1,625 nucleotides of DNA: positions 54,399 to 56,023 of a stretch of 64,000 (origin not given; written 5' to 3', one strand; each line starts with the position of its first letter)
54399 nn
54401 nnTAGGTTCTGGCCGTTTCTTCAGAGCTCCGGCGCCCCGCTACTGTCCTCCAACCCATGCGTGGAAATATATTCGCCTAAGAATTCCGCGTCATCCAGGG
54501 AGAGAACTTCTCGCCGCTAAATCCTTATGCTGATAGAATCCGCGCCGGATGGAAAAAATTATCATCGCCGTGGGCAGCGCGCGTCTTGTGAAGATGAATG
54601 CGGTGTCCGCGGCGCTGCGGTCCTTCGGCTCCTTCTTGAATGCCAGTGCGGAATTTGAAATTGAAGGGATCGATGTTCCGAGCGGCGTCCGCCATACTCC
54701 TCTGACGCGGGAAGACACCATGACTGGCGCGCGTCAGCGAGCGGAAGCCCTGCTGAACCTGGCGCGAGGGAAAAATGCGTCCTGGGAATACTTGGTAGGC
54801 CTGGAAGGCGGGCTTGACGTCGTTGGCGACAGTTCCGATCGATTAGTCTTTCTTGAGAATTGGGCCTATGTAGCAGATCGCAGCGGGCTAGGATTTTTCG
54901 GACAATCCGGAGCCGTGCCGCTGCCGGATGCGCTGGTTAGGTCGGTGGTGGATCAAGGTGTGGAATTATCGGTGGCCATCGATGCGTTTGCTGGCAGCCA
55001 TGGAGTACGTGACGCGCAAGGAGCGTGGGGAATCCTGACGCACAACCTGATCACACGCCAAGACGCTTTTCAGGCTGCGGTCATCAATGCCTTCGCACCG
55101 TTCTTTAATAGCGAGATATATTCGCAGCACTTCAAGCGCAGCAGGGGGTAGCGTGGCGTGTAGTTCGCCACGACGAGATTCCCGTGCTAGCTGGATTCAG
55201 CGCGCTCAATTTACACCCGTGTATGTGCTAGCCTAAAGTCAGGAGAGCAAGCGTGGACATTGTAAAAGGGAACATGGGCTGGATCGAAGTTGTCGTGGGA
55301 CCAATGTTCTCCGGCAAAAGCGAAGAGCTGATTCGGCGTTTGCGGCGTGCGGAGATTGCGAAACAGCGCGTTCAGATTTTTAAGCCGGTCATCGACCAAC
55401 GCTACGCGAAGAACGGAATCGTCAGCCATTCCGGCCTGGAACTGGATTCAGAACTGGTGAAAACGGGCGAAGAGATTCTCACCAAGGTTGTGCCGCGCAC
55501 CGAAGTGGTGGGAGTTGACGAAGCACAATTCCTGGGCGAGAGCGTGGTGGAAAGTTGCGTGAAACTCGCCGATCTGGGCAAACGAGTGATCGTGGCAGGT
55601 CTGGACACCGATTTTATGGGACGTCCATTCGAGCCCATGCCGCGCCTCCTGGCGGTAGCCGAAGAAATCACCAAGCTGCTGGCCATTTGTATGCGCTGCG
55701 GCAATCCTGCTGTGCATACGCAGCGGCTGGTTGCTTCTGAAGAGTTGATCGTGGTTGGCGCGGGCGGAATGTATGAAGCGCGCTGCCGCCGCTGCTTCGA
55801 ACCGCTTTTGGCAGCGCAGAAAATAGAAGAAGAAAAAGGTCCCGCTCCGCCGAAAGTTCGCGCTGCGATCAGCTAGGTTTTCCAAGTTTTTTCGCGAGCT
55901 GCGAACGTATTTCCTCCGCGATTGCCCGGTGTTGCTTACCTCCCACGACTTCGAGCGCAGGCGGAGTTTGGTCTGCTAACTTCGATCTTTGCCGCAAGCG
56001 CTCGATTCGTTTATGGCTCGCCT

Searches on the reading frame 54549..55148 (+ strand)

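Call 22: search_protein_families(library=pfam, proteins=[window:54549-55148:+], max_evalue=0.1)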
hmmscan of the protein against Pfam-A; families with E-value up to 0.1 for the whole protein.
window:54549-55148:+ (200 aa): 1 family
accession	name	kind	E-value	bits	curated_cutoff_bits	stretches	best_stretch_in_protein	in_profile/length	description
PF01931.24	NTPase_I-T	-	5.4e-37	127.6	25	1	9-186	1-162/162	Protein of unknown function DUF84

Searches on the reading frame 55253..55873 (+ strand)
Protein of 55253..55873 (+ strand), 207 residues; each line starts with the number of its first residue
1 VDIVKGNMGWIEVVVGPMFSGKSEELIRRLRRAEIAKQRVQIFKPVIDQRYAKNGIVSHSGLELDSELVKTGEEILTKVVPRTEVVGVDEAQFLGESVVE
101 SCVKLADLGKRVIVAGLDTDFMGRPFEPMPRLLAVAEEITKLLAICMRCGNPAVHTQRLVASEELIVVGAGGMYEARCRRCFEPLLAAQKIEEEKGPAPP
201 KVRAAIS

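Call 22: search_protein_families(library=pfam, proteins=[window:55253-55873:+], max_evalue=0.1)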
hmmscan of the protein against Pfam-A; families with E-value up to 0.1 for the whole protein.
window:55253-55873:+ (207 aa): 2 families
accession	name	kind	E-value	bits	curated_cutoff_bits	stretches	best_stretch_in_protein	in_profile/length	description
PF00265.24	TK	-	4.6e-54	183.4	20.6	1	9-182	1-176/176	Thymidine kinase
PF13401.12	AAA_22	-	0.092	13.5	27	0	42-108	41-110/130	AAA domain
